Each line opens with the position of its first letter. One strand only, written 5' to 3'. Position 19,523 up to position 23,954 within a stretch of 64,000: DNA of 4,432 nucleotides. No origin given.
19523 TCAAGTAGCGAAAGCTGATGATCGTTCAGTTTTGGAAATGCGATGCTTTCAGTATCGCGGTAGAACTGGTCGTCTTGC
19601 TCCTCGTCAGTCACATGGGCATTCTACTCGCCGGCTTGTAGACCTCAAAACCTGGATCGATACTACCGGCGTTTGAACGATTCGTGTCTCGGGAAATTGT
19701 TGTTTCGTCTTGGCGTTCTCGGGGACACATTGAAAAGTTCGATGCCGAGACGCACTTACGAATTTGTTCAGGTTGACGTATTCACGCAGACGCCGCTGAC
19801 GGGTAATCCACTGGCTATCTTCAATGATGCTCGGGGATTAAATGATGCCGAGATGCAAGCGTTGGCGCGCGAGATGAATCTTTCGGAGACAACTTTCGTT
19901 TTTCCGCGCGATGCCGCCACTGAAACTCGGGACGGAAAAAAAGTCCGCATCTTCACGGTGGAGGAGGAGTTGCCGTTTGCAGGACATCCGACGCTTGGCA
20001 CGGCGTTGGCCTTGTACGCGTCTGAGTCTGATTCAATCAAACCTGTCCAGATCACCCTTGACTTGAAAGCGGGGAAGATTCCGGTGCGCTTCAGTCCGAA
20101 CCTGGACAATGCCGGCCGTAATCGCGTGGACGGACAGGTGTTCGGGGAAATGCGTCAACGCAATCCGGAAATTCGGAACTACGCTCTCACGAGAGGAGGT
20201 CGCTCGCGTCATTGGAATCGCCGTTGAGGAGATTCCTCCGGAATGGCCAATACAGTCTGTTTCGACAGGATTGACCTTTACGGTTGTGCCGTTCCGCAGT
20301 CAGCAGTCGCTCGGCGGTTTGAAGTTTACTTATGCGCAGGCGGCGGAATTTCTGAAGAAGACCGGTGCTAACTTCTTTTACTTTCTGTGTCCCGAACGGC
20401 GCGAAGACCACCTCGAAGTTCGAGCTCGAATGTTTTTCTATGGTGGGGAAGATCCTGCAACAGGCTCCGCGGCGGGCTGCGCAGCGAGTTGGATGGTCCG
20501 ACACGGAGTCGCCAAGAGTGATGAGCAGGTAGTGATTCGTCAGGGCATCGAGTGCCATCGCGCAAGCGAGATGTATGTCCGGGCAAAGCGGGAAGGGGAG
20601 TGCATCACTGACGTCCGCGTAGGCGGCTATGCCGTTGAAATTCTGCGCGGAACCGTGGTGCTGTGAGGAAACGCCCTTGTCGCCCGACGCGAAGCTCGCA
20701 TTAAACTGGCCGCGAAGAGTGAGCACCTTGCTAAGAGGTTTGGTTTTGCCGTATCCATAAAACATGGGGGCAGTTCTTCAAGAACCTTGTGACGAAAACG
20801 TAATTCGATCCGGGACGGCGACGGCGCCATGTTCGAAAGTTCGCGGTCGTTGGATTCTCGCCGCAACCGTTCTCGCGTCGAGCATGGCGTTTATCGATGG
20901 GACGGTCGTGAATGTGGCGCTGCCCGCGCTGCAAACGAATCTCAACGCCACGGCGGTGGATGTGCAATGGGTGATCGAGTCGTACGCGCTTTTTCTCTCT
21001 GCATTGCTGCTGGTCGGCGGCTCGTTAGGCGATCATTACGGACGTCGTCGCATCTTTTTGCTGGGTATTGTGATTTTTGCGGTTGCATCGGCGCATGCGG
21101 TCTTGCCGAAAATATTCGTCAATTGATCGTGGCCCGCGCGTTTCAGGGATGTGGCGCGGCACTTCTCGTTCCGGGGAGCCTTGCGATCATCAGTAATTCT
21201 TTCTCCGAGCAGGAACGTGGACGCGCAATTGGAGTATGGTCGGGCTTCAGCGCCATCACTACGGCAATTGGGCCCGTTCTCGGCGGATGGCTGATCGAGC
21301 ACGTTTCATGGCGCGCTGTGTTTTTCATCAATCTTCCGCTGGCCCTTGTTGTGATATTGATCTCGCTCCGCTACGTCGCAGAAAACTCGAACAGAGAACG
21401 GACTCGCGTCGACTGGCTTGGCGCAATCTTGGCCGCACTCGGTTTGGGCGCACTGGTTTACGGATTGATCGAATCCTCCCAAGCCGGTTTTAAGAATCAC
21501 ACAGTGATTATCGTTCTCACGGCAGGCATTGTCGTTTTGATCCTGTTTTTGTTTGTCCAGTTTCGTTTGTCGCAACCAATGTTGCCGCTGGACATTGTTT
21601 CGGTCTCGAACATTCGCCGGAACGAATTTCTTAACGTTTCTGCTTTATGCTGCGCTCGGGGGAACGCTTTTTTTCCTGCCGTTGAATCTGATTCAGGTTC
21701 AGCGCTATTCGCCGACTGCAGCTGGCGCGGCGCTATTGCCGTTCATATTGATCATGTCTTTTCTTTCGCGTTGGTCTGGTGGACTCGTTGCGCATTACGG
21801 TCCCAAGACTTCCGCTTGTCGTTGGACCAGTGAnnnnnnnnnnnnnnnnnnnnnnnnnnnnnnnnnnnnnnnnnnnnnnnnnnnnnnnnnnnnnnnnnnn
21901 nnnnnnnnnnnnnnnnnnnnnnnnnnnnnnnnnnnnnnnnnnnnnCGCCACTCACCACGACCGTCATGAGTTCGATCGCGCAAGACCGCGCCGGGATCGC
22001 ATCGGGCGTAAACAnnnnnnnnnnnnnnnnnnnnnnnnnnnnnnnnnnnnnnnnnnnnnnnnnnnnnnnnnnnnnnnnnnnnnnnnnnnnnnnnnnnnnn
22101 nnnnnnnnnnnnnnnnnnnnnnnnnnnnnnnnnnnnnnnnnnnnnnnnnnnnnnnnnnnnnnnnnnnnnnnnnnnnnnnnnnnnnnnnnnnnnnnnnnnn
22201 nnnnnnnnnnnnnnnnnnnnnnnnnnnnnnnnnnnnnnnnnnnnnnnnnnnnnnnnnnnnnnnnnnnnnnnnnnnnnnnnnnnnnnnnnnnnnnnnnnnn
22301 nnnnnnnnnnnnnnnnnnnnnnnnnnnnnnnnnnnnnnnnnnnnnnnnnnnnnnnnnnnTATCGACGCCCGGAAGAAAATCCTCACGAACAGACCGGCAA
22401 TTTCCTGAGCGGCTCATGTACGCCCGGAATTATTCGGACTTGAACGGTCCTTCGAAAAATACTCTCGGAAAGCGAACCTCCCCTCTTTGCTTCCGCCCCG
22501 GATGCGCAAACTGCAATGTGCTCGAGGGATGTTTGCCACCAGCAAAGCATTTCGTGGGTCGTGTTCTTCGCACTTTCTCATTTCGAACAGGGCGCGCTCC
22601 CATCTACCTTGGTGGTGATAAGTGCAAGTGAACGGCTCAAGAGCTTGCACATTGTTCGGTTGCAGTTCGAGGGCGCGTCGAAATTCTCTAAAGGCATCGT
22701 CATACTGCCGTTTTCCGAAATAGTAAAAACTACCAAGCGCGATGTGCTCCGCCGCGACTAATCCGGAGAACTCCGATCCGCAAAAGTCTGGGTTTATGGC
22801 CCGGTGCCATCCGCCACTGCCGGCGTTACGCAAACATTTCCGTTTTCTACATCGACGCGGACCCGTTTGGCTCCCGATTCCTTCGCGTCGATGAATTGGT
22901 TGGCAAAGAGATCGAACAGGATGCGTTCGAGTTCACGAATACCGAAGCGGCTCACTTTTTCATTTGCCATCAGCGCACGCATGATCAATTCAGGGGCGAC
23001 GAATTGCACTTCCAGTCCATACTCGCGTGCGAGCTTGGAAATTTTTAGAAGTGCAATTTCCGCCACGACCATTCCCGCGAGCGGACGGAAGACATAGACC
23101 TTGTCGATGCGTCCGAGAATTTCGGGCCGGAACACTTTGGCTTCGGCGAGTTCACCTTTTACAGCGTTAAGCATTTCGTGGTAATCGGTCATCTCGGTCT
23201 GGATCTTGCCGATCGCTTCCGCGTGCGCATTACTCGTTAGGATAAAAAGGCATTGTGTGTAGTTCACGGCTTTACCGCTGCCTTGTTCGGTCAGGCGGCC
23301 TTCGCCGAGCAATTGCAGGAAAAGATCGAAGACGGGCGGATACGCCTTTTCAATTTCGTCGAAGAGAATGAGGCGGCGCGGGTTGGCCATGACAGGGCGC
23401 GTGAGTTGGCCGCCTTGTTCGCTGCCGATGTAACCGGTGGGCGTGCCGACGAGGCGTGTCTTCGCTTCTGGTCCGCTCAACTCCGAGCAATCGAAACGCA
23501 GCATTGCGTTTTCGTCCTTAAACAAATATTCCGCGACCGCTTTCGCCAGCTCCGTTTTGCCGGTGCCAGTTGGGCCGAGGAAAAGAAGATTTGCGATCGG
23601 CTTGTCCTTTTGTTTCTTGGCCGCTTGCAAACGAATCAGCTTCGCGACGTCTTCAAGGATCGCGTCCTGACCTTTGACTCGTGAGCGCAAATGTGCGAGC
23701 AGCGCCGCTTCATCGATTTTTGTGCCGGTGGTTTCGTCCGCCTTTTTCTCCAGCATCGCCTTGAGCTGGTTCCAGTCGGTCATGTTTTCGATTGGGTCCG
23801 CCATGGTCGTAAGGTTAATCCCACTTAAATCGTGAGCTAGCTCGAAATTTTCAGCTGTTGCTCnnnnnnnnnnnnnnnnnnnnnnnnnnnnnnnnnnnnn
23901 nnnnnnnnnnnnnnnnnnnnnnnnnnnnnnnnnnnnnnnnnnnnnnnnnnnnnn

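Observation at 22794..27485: Unassigned four-gene cassette: TM protein, membrane-anchored ClpB-D2-like AAA+, membrane-anchored beta-helix protein, soluble ClpB-D2-like AAA+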

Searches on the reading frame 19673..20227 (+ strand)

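Call 47: search_protein_families(library=pfam, proteins=[window:19673-20227:+], max_evalue=0.001)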
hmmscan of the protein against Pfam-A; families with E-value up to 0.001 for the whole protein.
window:19673-20227:+ (184 aa): 1 family
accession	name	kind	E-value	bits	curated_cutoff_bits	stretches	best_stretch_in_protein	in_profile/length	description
PF02567.21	PhzC-PhzF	-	3e-31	109.4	27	1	34-141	1-103/281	Phenazine biosynthesis-like protein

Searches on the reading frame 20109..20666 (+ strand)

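Call 47: search_protein_families(library=pfam, proteins=[window:20109-20666:+], max_evalue=0.001)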
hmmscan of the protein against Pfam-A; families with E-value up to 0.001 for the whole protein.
window:20109-20666:+ (185 aa): 1 family
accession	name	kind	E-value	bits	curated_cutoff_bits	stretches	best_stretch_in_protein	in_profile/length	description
PF02567.21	PhzC-PhzF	-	4.5e-17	62.9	27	1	25-179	124-279/281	Phenazine biosynthesis-like protein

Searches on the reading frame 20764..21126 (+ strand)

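Call 47: search_protein_families(library=pfam, proteins=[window:20764-21126:+], max_evalue=0.001)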
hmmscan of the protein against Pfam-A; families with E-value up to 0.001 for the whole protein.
window:20764-21126:+ (120 aa): 2 families
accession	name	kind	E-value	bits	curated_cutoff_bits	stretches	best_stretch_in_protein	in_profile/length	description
PF07690.21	MFS_1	-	2.3e-13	50.3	33.4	1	36-110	2-77/347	Major Facilitator Superfamily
PF05977.19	MFS_3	-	0.00021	20.3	27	1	19-114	3-94/524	Transmembrane secretion effector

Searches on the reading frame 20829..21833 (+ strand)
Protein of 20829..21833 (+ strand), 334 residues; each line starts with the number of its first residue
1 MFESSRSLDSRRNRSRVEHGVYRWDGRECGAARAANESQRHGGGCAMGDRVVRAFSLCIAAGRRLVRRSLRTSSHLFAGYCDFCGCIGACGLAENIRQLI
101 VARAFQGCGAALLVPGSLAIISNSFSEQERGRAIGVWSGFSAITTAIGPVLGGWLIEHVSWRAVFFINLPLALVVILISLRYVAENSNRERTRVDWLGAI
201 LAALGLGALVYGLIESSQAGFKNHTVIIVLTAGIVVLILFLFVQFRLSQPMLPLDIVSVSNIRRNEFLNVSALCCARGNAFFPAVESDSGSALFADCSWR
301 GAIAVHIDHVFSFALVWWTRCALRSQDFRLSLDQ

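Call 47: search_protein_families(library=pfam, proteins=[window:20829-21833:+], max_evalue=0.001)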
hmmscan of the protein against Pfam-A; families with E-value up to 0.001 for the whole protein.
window:20829-21833:+ (334 aa): 3 families
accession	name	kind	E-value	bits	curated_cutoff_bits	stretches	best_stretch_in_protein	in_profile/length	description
PF07690.21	MFS_1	-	9.5e-25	87.7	33.4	1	86-243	73-225/347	Major Facilitator Superfamily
PF10277.15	Frag1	-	0.00059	19.9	30.3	0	157-265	53-163/220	Frag1/DRAM/Sfk1 family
PF05977.19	MFS_3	-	0.00072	18.6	27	1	95-204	102-211/524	Transmembrane secretion effector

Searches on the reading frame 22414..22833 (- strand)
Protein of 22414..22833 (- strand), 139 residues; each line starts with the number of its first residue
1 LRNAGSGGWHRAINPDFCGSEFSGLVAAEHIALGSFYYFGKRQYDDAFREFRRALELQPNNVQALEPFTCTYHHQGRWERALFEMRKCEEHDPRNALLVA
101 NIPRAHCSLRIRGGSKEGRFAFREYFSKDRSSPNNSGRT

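Call 3: search_protein_families(library=pfam, proteins=[window:22414-22833:-], max_evalue=0.1)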
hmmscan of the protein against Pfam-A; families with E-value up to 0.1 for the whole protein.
window:22414-22833:- (139 aa): 16 families
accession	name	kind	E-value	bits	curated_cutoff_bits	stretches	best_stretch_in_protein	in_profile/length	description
PF07719.23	TPR_2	-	8.2e-10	38.5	27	2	37-61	10-34/34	Tetratricopeptide repeat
PF13428.12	TPR_14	-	3.1e-06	27.7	23.5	1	31-65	5-38/44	Tetratricopeptide repeat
PF00515.34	TPR_1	-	3.8e-05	23.8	27.8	1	38-61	11-34/34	Tetratricopeptide repeat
PF13431.12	TPR_17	-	9.9e-05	22.8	24.4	1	51-82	2-33/34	Tetratricopeptide repeat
PF13414.12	TPR_11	-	0.00023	21.2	26.8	1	42-64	8-30/42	TPR repeat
PF14559.12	TPR_19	-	0.00049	20.8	25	1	40-94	3-57/68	Tetratricopeptide repeat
PF13181.12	TPR_8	-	0.0016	18.9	25.7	0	33-61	7-34/34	Tetratricopeptide repeat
PF13176.12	TPR_7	-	0.0072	16.8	27.9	0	71-82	8-19/36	Tetratricopeptide repeat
PF13371.12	TPR_9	-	0.0079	16.6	35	1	38-96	5-63/73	Tetratricopeptide repeat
PF25064.1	ARM_TT21_5th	-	0.017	15.9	27.8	1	39-94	12-67/117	TT21 fifth ARM repeats domain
PF14853.12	Fis1_TPR_C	-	0.026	15.1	25.3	1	40-65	13-38/53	Fis1 C-terminal tetratricopeptide repeat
PF13424.12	TPR_12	-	0.034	14.8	30.1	0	32-83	8-66/77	Tetratricopeptide repeat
PF13432.12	TPR_16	-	0.035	15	32.7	0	38-65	7-34/65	Tetratricopeptide repeat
PF13374.12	TPR_10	-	0.042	14.3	27.5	0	36-57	10-31/42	Tetratricopeptide repeat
PF04899.17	MbeD_MobD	-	0.047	14.3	21.6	0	56-96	3-44/70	MbeD/MobD like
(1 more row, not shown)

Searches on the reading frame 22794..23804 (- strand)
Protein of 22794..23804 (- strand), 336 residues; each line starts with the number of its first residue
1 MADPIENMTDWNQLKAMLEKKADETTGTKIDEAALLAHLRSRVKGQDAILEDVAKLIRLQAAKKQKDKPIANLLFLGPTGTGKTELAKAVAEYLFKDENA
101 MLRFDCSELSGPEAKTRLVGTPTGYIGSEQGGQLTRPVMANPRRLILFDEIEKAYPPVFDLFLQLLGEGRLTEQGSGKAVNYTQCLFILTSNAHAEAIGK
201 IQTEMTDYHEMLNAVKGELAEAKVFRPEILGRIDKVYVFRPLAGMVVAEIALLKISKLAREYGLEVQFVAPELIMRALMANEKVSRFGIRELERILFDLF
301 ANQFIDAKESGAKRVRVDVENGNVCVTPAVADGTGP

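Call 3: search_protein_families(library=pfam, proteins=[window:22794-23804:-], max_evalue=0.1)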
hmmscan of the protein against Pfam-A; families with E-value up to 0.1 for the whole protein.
window:22794-23804:- (336 aa): 20 families
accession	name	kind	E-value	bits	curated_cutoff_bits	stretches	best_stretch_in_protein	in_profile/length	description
PF07724.20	AAA_2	-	3.3e-43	148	27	1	68-235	1-165/166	AAA domain (Cdc48 subfamily)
PF00158.32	Sigma54_activat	-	4.8e-08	33.3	20.2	1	61-197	14-147/168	Sigma-54 interaction domain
PF00004.35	AAA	-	7.4e-07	30.1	21.2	1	73-155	1-70/131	ATPase family associated with various cellular activities (AAA)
PF07728.20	AAA_5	-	1e-06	29.2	22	1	72-94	1-23/139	AAA domain (dynein-related subfamily)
PF06309.17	Torsin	-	0.00013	22.5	27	1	31-97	15-80/127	Torsin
PF05496.18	RuvB_N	-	0.00067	19.9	27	1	44-94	10-57/159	Holliday junction DNA helicase RuvB P-loop domain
PF13173.12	AAA_14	-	0.0033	17.9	27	1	73-154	5-74/129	AAA domain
PF01695.23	IstB_IS21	-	0.0047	16.9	24.1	1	71-91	93-113/238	IstB-like ATP binding protein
PF13401.12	AAA_22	-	0.0069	17.1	27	0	73-115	8-50/130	AAA domain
PF04851.21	ResIII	-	0.01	16.2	22.5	1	48-98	10-51/164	Type III restriction enzyme, res subunit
PF13191.12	AAA_16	-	0.011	16.7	32.6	1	67-109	22-63/167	AAA ATPase domain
PF12775.13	AAA_7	-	0.012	15.6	25.8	1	72-108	35-71/181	P-loop containing dynein motor region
PF00437.27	T2SSE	-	0.012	14.8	24.9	1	62-100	134-172/370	Type II/IV secretion system protein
PF01078.27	Mg_chelatase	-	0.022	14.6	20.3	1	72-94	24-46/207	Magnesium chelatase, subunit ChlI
PF06414.18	Zeta_toxin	-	0.043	13.7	22.3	1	63-100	10-46/199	Zeta toxin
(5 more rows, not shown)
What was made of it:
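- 22794..23804 (-): Gene D: 336-aa soluble single-module Hsp100 D2-type AAA+ ATPase, the best-conserved part of the cassette. AAA_2 E 3.3e-43 (call 3).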

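Call 4: search_protein_families(library=ncbifam, proteins=[window:22794-23804:-], max_evalue=0.1)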
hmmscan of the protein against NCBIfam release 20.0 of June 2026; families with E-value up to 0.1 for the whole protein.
window:22794-23804:- (336 aa): 66 families (the best 25 are shown)
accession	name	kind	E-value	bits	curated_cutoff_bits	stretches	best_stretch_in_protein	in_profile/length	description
TIGR03346.1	chaperone_ClpB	equivalog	1.5e-64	218.7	1232.1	1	37-325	561-851/853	ATP-dependent chaperone ClpB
NF008118.0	PRK10865.1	equivalog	1.5e-55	188.6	1417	1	37-324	564-853/857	ATP-dependent chaperone ClpB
TIGR02639.1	ClpA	equivalog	3.8e-53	180.8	993.15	1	34-306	450-717/734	ATP-dependent Clp protease ATP-binding subunit ClpA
NF033606.1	heat_AAA_ClpK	exception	6.6e-52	176.5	1900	1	37-296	609-871/949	heat shock survival AAA family ATPase ClpK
NF033607.0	disagg_AAA_ClpG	exception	2.3e-50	171.4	1900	1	38-297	589-850/932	AAA family protein disaggregase ClpG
TIGR03345.1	VI_ClpV1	equivalog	6.9e-47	160.2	884.95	1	34-297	559-824/852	type VI secretion system ATPase TssH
NF008263.0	PRK11034.1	equivalog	4e-37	127.5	1350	1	35-252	452-663/758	ATP-dependent Clp protease ATP-binding subunit ClpA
NF047784.1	MadB_ATPase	equivalog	3.9e-06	26.3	475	1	46-108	14-68/298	MadB family AAA-type ATPase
NF005304.0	PRK06835.1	equivalog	5.8e-06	25.6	215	1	61-107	174-220/330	ATP-binding protein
NF001679.0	PRK00440.1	equivalog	8.5e-06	25.1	303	1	57-98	28-67/322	replication factor C small subunit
NF038308.1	RNA_repair_RtcR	equivalog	1.3e-05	24.2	650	1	16-124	155-261/530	RNA repair transcriptional activator RtcR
TIGR01817.1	nifA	equivalog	1.6e-05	23.9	528.85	1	35-182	184-330/534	nif-specific transcriptional activator NifA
NF000868.0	PRK00080.1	equivalog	3.4e-05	22.9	282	1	32-94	16-75/330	Holliday junction branch migration DNA helicase RuvB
TIGR02329.1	propionate_PrpR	equivalog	0.00019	20.2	499.2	1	41-180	212-345/526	propionate catabolism operon regulatory protein PrpR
TIGR00635.1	ruvB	equivalog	0.00023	20.3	299.05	1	45-94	8-54/305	Holliday junction branch migration DNA helicase RuvB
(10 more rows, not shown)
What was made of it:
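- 22794..23804 (-): ClpB TIGR03346 region 561-851 at 218.7 bits, cut-off 1232 (call 4).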

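Call 5: search_protein_families(library=padloc, proteins=[window:22794-23804:-], max_evalue=0.1)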
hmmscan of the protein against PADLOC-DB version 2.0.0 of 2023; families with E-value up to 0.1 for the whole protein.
window:22794-23804:- (336 aa): 17 families
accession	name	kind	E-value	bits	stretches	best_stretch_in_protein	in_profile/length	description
PDLC04606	PDC-M37B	-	4.7e-30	103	1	20-200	125-301/390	-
PDLC04605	PDC-M37B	-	3.9e-26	90.2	1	33-197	266-428/518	-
PDLC03838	DolB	-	7.5e-19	66.2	1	19-196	117-281/375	-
PDLC04140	mad8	-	3.8e-07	27.9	1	72-223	29-115/314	mads_8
PDLC01993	RtcR--CARF_AAA_HTH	-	5.8e-07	26.3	1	34-184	173-320/523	-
PDLC01994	RtcR_PspF1--CARF_AAA_HTH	-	0.00041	17.5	1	69-179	181-287/468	-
PDLC02196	IetA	-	0.00043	17.8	1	60-94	112-146/374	-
PDLC04232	IetA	-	0.00072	17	1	56-94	102-140/330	-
PDLC02195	IetA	-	0.0012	16.2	1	60-94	127-161/395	-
PDLC01995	RtcR_PspF2--CARF_AAA_HTH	-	0.0024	15.1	1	42-176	162-295/481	-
PDLC00295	PtuA1|PtuA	-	0.0062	13.7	1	57-135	19-83/451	AAA ATPase domain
PDLC04231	IetA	-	0.0096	13.7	1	30-95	81-142/262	-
PDLC00914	TRIP13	-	0.011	13.3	1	73-100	74-101/302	TRIP13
PDLC00274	PtuA1|PtuA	-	0.017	12.4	1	62-99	26-63/438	AAA ATPase domain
PDLC00915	TRIP13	-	0.018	12.4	1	73-93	66-86/302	TRIP13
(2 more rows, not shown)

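Call 16: search_solved_structures(query=window:22794-23804:-, show_alignments=2, max_evalue=1e-10)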
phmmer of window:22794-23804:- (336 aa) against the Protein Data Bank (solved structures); distinct sequences matched with E-value up to 1e-10: 48.
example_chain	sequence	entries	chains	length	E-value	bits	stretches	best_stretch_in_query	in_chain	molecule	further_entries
3j3t_A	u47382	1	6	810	7.2e-53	183.4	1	38-326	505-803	Negative regulator of genetic competence ClpC/MecB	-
7abr_A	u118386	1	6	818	4.7e-52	180.7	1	38-326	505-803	Negative regulator of genetic competence ClpC/MecB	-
3j3s_A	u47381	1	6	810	4.8e-52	180.6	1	38-326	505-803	Negative regulator of genetic competence ClpC/MecB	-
3j3r_A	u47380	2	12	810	4.9e-52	180.6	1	38-326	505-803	Negative regulator of genetic competence ClpC/MecB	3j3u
6oax_C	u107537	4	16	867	9.6e-51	176.4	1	38-319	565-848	Hyperactive disaggregase ClpB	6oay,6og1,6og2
4lj4_A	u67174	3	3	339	9.6e-51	176.4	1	36-328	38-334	Chaperone protein ClpB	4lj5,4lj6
6og3_E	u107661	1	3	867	9.7e-51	176.4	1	38-319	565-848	Hyperactive disaggregase ClpB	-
4d2q_A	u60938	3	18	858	1e-50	176.3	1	38-319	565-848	CLPB | CHAPERONE PROTEIN CLPB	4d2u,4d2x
4lj7_A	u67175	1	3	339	3.4e-50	174.6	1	36-328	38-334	Chaperone protein ClpB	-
4lj8_A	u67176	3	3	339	3.5e-50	174.5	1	36-328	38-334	Chaperone protein ClpB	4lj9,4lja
1qvr_A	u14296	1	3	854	4.1e-50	174.3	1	36-321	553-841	ClpB protein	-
4ciu_A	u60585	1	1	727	4.1e-50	174.3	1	38-320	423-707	CHAPERONE PROTEIN CLPB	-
4fct_A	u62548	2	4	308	6.4e-50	173.7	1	37-321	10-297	Chaperone protein ClpB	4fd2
6rn2_A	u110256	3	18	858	6.8e-50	173.6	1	38-319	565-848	Chaperone protein ClpB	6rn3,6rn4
6qs4_A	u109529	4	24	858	7e-50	173.5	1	38-319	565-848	Chaperone protein ClpB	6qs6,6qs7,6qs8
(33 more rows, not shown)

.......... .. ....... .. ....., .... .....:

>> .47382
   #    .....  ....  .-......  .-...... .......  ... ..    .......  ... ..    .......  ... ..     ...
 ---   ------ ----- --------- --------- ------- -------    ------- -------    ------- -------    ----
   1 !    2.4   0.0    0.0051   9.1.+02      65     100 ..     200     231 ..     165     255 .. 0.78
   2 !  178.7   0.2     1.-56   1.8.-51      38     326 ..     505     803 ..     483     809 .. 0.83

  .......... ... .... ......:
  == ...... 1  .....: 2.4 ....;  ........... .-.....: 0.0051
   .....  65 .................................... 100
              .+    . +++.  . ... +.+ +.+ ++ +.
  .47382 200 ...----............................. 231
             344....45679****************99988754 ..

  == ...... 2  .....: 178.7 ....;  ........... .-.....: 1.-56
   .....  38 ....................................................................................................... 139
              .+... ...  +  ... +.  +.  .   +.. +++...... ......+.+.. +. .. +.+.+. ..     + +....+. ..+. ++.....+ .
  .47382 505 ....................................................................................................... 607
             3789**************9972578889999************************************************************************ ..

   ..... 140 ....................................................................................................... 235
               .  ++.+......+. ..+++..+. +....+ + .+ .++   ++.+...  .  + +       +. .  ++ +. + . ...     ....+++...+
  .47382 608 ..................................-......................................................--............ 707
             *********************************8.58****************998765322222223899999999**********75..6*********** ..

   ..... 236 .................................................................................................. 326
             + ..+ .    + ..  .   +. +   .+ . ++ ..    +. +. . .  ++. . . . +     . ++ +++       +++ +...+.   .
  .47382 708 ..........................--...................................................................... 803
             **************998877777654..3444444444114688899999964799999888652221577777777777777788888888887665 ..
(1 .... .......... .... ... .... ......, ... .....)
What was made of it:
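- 22794..23804 (-): PDB ClpC/ClpB E about 1e-52 (call 16).
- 23409..23447 (-): Pore loop of D (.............). Y125 corresponds to the canonical GYVG Tyr. Alignment to ClpC (call 16).
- On ClpA/ClpC/ClpX-type protease partners: D has a 7-residue gap where B. subtilis ClpC has ...nkyVGFn... (call 16).
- D has a gap exactly there when aligned to ClpC (call 16).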
